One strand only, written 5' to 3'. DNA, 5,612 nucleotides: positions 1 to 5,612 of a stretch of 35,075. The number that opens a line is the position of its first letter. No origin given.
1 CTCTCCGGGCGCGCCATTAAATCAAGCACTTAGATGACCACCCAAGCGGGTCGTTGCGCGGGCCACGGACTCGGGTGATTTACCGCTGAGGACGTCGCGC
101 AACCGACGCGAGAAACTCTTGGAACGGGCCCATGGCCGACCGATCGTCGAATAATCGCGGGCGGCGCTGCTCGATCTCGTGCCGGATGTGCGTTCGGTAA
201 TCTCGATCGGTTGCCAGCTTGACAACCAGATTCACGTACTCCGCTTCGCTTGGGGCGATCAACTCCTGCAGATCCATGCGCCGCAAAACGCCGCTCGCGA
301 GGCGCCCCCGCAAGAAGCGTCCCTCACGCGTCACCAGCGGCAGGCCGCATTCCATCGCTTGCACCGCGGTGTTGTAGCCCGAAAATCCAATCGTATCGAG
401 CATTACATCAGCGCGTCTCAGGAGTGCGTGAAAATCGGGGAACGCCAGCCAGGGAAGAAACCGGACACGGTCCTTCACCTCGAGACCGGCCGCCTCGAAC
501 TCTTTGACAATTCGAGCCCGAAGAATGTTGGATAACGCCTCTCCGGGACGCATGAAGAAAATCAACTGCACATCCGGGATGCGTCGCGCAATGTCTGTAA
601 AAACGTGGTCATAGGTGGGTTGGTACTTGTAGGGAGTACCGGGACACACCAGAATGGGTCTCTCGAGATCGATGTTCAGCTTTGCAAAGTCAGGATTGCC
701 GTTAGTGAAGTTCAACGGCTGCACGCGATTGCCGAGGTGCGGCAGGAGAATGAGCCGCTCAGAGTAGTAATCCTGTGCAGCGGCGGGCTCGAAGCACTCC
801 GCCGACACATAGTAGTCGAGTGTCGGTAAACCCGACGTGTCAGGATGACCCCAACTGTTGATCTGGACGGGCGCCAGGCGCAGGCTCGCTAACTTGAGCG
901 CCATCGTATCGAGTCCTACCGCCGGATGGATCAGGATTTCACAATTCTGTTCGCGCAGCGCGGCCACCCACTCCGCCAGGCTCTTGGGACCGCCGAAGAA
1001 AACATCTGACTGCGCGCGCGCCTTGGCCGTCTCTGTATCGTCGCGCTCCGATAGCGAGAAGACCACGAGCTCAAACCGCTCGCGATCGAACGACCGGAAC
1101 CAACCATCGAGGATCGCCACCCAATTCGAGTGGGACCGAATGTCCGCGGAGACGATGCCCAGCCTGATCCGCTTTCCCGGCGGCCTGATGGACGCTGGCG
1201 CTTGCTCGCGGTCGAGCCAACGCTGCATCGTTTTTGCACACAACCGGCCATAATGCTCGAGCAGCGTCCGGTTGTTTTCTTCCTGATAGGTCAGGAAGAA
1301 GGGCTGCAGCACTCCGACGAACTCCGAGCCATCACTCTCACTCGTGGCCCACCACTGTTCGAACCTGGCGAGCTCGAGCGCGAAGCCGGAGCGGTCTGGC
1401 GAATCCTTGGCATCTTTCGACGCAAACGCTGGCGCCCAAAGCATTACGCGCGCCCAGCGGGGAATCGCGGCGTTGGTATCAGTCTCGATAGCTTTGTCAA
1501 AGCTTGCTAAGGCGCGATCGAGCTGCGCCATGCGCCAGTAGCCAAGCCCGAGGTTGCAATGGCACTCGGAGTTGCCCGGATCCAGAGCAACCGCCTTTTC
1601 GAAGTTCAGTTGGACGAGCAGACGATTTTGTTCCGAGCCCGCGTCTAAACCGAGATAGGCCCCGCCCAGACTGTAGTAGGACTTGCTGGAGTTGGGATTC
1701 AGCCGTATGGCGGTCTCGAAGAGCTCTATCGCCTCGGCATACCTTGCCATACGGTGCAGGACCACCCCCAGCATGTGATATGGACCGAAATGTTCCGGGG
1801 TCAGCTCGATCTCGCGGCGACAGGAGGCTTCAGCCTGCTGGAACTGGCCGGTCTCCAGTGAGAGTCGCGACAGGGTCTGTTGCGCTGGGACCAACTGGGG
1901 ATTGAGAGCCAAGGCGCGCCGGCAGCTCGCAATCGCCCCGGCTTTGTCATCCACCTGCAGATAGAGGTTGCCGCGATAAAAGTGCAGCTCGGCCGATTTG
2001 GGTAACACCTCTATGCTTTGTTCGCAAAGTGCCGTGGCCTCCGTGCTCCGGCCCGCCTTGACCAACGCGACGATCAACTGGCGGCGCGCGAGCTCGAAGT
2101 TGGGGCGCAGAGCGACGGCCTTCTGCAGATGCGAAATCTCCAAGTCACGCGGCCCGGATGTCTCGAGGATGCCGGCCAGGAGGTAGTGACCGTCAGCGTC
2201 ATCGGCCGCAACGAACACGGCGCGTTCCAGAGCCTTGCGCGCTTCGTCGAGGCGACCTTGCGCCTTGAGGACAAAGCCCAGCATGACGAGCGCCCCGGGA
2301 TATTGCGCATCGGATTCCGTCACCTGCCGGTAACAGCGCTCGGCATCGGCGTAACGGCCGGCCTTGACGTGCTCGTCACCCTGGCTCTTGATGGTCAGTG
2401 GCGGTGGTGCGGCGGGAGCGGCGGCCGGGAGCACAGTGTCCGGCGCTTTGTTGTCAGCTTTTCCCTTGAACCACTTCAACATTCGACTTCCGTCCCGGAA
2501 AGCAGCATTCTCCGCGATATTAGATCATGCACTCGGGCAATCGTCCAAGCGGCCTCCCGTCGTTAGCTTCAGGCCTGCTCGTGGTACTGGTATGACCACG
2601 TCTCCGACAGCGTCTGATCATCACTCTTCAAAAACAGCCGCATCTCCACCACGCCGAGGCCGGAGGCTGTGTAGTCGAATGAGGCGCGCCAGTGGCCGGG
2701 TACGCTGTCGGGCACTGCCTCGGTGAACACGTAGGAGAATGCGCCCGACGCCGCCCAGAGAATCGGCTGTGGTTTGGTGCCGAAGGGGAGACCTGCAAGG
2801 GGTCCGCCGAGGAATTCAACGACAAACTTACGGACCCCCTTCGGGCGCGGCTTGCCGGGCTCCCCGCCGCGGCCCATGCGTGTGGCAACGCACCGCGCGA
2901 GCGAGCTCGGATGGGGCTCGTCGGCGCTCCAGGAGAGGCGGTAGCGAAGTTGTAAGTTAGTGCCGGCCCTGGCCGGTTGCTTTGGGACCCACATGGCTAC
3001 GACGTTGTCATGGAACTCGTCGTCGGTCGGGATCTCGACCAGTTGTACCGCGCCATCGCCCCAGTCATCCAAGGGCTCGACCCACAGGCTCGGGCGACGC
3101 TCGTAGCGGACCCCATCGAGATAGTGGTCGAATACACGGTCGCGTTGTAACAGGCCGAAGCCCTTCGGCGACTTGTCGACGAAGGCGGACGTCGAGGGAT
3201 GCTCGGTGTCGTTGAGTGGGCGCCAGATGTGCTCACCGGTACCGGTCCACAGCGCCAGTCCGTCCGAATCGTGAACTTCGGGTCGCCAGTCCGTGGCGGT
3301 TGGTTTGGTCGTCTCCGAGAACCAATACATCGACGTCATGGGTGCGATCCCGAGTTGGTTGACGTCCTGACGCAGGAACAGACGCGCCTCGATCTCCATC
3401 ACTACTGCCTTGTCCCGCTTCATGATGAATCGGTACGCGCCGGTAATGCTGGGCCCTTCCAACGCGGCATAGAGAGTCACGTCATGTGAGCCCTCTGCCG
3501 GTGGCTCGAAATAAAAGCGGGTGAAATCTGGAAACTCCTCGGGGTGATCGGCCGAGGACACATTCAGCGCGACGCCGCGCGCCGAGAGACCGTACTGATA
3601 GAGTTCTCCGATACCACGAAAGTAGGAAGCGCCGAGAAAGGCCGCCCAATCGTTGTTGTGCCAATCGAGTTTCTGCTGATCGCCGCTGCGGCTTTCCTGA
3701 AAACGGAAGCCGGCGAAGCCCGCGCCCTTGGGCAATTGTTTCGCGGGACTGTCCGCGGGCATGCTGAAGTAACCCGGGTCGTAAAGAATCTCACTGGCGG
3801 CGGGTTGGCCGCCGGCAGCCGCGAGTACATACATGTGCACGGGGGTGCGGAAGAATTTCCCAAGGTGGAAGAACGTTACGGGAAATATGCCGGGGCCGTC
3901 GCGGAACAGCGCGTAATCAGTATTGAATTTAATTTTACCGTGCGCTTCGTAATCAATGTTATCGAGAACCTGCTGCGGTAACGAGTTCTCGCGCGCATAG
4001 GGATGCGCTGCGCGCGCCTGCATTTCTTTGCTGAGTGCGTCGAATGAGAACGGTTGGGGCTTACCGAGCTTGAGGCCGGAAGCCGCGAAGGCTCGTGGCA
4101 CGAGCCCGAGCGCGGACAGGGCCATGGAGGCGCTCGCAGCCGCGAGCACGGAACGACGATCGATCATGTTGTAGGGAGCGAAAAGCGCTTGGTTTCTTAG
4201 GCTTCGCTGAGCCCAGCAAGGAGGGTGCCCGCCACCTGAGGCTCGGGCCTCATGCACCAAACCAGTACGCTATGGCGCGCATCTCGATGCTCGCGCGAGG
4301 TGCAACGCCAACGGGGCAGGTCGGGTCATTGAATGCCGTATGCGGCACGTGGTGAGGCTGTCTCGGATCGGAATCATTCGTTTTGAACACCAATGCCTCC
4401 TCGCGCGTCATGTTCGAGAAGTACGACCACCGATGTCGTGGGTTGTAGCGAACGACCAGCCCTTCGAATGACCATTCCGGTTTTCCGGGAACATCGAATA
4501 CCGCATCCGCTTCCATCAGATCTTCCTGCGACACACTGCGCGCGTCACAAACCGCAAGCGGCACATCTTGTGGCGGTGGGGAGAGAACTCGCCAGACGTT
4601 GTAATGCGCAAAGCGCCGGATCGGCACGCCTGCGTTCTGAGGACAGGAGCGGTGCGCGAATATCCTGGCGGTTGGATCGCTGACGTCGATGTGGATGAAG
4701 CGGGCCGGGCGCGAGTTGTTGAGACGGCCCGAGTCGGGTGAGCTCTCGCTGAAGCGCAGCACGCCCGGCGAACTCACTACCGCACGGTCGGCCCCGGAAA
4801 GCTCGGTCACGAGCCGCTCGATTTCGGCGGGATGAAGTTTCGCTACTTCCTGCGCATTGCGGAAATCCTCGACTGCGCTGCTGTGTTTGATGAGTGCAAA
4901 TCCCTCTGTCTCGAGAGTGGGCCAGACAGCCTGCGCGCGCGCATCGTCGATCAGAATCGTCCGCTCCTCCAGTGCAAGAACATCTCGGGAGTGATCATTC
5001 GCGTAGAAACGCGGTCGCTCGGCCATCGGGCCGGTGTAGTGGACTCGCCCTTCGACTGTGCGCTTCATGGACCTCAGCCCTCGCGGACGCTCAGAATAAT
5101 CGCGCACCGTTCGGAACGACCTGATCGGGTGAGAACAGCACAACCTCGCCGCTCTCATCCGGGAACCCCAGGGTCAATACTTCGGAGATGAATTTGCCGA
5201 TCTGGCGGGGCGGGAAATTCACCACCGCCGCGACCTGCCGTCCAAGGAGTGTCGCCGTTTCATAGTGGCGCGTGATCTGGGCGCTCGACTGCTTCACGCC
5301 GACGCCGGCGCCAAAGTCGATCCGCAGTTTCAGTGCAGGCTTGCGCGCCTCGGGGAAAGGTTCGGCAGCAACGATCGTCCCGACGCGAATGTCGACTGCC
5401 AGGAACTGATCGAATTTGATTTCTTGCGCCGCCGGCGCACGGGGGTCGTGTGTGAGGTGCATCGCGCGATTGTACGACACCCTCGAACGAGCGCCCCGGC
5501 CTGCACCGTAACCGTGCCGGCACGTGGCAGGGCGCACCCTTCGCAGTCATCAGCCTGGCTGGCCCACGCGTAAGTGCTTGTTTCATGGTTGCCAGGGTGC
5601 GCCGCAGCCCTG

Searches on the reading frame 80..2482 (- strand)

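Call 14: search_protein_families(library=pfam, proteins=[window:80-2482:-])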
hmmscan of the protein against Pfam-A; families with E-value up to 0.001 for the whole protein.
window:80-2482:- (800 aa): 23 families
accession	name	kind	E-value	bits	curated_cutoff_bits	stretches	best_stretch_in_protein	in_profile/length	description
PF07719.23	TPR_2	-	2.8e-36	121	27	2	235-264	4-33/34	Tetratricopeptide repeat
PF13431.12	TPR_17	-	2.4e-30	102.6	24.4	0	254-277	1-24/34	Tetratricopeptide repeat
PF00515.34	TPR_1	-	5.6e-30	102.4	27.8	2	235-264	4-33/34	Tetratricopeptide repeat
PF14559.12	TPR_19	-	7.8e-29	100.2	25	2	39-103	2-66/68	Tetratricopeptide repeat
PF13414.12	TPR_11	-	2.2e-28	98.1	26.8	1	247-278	9-40/42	TPR repeat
PF13181.12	TPR_8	-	6.7e-28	94.9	25.7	1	235-264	4-33/34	Tetratricopeptide repeat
PF13844.12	Glyco_transf_41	-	3.6e-25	88.7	25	2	618-775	378-529/543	Glycosyl transferase family 41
PF13432.12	TPR_16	-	8.7e-25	87.2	32.7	3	34-89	3-58/65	Tetratricopeptide repeat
PF13428.12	TPR_14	-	1.3e-18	66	23.5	1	62-103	1-42/44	Tetratricopeptide repeat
PF13424.12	TPR_12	-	1.9e-14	54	30.1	1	209-261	14-74/77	Tetratricopeptide repeat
PF13176.12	TPR_7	-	1.1e-12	47.4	27.9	0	236-264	3-33/36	Tetratricopeptide repeat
PF13374.12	TPR_10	-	6.5e-12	45.5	27.5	0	235-261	5-31/42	Tetratricopeptide repeat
PF13371.12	TPR_9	-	8.6e-09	35.7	35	0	144-207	9-72/73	Tetratricopeptide repeat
PF23914.1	TPR_CcmH_CycH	-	1.5e-08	35.1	42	1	171-268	57-157/158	Cytochrome c-type biogenesis protein H TPR domain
PF13174.12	TPR_6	-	7.2e-07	29.9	26.3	0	64-88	2-26/33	Tetratricopeptide repeat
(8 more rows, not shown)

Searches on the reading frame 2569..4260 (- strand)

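Call 14: search_protein_families(library=pfam, proteins=[window:2569-4260:-])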
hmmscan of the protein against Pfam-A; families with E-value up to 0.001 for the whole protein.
window:2569-4260:- (563 aa): 1 family
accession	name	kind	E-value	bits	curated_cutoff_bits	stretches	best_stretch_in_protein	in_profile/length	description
PF04349.18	MdoG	-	5.7e-177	589.9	25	1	71-559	1-478/478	Periplasmic glucan biosynthesis protein, MdoG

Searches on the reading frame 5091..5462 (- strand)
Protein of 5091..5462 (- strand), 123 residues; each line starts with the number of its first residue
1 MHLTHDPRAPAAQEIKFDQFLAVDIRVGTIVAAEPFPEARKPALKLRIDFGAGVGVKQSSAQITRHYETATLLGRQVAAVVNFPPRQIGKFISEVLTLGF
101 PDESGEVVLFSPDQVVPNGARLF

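Call 14: search_protein_families(library=pfam, proteins=[window:5091-5462:-])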
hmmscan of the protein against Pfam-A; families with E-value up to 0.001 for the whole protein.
window:5091-5462:- (123 aa): 1 family
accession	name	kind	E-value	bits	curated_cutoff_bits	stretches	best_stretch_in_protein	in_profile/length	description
PF01588.26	tRNA_bind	-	5.1e-14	52.6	27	1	25-120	1-95/96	Putative tRNA binding domain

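Call 65: find_homologous_proteins(query=window:5091-5462:-, max_evalue=1e-30)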
Query window:5091-5462:- (123 aa): 7983 proteins with E <= 1e-30 among 8000 candidates; the best 120 are listed.
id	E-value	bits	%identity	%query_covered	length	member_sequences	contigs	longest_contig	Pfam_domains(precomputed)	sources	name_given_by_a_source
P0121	4.5e-70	251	95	100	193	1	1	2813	PF01588.27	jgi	jgi:tRNA-binding protein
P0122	1.1e-68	247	93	100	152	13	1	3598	PF01588.27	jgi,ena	-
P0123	3.8e-68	245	93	100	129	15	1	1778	PF01588.27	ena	-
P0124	1.3e-66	240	93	100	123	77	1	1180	PF01588.27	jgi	jgi:tRNA-binding protein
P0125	1.4e-65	237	90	100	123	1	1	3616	PF01588.27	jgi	-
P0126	3.4e-65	236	89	100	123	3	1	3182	PF01588.27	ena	-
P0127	3.6e-65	236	89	100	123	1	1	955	PF01588.27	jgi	jgi:tRNA-binding protein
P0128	4.4e-65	235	89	100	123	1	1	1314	PF01588.27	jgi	jgi:tRNA-binding protein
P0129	1.2e-64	234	89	100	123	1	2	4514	PF01588.27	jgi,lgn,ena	jgi:tRNA-binding protein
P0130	1.4e-64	234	87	100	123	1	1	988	PF01588.27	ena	-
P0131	1.5e-64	234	90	100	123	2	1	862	PF01588.27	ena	-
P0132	1.9e-64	233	88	100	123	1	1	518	PF01588.27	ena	-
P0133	1.9e-64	233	89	100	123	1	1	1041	PF01588.27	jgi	jgi:tRNA-binding protein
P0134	2.3e-64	233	89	100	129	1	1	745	PF01588.27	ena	-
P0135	2.7e-64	233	87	100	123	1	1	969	PF01588.27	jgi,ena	jgi:tRNA-binding protein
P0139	3.8e-64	232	86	100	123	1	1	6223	PF01588.27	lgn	-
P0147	1.1e-63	231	88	100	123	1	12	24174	PF01588.27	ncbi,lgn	-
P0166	5.4e-63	228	86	100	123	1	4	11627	PF01588.27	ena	-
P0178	7.5e-63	228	85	100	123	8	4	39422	PF01588.27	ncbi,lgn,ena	-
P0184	1.0e-62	228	85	100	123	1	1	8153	PF01588.27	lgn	-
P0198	1.6e-62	227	85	100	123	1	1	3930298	PF01588.27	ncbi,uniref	ncbi:MAG: tRNA-binding protein [Hyphomicrobium sp.]|uniref:tRNA-binding protein n=1 Tax=Hyphomicrobi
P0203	2.0e-62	227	85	100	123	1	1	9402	PF01588.27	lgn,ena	-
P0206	2.0e-62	227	87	100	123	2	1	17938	PF01588.27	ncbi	-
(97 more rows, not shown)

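Call 66: find_encoding_contigs(protein=P0147, flank=1500, max_places=10)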
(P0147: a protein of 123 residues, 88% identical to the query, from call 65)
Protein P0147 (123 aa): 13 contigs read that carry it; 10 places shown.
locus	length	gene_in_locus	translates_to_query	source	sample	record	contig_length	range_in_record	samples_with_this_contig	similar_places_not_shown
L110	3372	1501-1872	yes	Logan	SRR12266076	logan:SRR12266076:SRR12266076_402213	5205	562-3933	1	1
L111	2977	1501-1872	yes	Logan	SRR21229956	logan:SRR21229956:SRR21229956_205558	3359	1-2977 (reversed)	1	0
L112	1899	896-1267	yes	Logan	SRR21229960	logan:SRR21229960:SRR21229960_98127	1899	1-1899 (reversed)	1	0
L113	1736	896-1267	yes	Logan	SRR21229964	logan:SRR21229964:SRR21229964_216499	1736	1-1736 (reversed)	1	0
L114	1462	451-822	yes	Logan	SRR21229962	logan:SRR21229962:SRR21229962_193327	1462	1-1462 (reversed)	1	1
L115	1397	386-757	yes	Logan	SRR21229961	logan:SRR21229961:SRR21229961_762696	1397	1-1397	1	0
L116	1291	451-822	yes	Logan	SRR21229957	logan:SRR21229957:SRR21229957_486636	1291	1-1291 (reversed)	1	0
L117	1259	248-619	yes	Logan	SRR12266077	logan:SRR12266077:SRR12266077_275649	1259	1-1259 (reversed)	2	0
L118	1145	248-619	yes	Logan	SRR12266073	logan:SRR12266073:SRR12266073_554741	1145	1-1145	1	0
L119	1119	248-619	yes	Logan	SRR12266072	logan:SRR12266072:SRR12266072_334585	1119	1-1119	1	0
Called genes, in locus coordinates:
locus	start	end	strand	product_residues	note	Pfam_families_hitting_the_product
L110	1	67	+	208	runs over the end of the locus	?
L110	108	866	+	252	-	-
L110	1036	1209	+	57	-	-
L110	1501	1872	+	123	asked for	PF01588:tRNA_bind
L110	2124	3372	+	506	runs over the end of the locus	PF04349:MdoG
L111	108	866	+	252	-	-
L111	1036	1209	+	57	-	-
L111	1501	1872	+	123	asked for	PF01588:tRNA_bind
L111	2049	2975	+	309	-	?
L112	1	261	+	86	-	?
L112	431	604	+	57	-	-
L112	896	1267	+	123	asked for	PF01588:tRNA_bind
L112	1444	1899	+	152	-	?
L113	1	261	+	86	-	?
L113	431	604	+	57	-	-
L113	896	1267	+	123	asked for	PF01588:tRNA_bind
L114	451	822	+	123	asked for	PF01588:tRNA_bind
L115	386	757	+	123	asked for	PF01588:tRNA_bind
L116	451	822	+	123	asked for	PF01588:tRNA_bind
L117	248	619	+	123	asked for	PF01588:tRNA_bind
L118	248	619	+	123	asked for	PF01588:tRNA_bind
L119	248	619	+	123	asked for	PF01588:tRNA_bind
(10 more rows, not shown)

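Call 67: find_encoding_contigs(protein=P0178, flank=1500, max_places=6)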
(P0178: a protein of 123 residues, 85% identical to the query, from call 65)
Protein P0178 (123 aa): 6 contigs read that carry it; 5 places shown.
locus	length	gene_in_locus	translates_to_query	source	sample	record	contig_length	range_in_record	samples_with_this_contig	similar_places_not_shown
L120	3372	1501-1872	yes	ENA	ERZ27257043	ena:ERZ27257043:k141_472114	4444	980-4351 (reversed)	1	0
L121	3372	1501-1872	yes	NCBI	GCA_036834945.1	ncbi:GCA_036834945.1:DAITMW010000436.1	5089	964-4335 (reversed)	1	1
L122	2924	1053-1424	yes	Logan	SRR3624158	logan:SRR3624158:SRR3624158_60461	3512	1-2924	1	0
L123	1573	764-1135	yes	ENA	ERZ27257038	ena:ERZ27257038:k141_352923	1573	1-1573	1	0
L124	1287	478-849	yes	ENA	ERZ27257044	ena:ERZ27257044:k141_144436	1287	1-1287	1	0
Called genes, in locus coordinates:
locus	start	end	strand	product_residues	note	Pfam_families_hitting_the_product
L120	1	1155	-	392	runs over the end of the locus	PF01594:AI-2E_transport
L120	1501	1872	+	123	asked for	PF01588:tRNA_bind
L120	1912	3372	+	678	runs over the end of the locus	PF05649:Peptidase_M13_N, PF01431:Peptidase_M13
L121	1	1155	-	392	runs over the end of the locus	PF01594:AI-2E_transport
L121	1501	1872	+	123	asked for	PF01588:tRNA_bind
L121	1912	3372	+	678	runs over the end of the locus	PF05649:Peptidase_M13_N, PF01431:Peptidase_M13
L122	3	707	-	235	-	?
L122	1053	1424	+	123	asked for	PF01588:tRNA_bind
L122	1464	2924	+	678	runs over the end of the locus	PF05649:Peptidase_M13_N, PF01431:Peptidase_M13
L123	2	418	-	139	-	?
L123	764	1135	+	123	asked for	PF01588:tRNA_bind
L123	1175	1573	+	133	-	?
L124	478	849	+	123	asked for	PF01588:tRNA_bind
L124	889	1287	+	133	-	?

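Call 68: find_encoding_contigs(protein=P0198, flank=1500, max_places=3)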
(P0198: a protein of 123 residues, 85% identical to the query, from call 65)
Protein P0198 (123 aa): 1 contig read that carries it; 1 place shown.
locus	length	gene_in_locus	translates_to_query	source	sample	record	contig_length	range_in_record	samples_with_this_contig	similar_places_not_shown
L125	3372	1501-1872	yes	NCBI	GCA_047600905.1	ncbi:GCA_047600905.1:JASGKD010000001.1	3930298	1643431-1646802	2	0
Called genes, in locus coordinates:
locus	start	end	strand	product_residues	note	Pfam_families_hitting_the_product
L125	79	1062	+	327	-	PF08240:ADH_N, PF00107:ADH_zinc_N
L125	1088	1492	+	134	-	PF01361:Tautomerase, PF14552:Tautomerase_2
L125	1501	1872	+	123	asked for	PF01588:tRNA_bind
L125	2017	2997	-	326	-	PF24684:Vgb_lyase (weak)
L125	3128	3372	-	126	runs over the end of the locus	-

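Call 69: find_encoding_contigs(protein=P0206, flank=1500, max_places=3)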
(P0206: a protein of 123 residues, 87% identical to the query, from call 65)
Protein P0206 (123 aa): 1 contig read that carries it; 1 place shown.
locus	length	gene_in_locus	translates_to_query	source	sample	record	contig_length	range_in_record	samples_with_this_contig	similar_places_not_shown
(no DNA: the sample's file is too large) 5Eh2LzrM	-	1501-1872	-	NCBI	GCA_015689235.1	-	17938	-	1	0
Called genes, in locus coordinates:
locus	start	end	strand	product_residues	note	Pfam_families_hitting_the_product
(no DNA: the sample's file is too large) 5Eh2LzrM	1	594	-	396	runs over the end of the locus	PF01594:AI-2E_transport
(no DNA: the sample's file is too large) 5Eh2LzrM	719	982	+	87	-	PF04226:Transgly_assoc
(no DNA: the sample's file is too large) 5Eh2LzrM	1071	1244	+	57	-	-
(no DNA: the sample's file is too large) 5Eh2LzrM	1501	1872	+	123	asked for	PF01588:tRNA_bind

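Call 71: find_encoding_contigs(protein=P0166, flank=1200, max_places=4)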
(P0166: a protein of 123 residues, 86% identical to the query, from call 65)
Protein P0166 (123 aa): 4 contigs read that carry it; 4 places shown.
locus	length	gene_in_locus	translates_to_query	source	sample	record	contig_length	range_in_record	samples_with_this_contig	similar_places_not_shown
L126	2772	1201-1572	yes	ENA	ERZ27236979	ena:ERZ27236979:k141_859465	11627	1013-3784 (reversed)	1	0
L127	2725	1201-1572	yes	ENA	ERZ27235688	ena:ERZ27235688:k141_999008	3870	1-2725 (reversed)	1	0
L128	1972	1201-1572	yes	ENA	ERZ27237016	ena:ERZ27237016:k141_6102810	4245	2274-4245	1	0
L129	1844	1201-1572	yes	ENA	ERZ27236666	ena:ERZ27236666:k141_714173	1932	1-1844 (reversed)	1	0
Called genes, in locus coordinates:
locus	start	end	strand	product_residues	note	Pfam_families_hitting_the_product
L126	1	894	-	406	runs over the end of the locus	PF01594:AI-2E_transport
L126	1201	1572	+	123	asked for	PF01588:tRNA_bind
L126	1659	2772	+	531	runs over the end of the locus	PF04349:MdoG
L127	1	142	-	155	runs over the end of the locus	PF01594:AI-2E_transport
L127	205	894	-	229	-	PF01594:AI-2E_transport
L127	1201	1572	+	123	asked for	PF01588:tRNA_bind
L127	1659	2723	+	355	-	?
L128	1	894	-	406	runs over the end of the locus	PF01594:AI-2E_transport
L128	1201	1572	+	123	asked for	PF01588:tRNA_bind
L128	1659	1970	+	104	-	?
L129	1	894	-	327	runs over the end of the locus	?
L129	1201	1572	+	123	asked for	PF01588:tRNA_bind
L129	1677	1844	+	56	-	?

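Call 72: find_encoding_contigs(protein=P0184, flank=1200, max_places=3)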
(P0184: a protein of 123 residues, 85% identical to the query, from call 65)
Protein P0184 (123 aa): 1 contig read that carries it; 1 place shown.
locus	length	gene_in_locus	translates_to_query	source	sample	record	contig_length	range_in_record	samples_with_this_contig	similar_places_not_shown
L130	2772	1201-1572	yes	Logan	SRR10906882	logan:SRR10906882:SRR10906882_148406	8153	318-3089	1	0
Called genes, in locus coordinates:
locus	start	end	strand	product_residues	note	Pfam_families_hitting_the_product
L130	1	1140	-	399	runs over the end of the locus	PF01594:AI-2E_transport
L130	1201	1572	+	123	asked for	PF01588:tRNA_bind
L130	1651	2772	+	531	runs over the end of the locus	PF04349:MdoG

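Call 73: find_encoding_contigs(protein=P0203, flank=1200, max_places=3)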
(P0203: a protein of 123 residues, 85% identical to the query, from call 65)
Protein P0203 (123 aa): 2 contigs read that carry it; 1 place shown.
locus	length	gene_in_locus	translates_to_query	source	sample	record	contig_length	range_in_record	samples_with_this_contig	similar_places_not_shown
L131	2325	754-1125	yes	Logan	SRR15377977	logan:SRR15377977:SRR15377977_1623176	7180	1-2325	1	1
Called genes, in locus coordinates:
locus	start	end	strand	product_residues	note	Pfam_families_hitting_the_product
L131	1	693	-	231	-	?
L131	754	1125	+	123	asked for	PF01588:tRNA_bind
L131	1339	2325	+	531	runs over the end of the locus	PF04349:MdoG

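Call 74: find_encoding_contigs(protein=P0139, flank=1200, max_places=3)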
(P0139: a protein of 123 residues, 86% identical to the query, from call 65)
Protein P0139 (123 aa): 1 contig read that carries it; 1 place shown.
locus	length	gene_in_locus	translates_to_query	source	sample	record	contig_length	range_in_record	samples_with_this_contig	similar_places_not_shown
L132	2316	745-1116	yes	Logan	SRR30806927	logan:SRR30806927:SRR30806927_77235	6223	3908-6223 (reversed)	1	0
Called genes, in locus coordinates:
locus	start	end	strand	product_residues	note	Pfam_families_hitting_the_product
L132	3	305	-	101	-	?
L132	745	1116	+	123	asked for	PF01588:tRNA_bind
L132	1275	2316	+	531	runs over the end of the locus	PF04349:MdoG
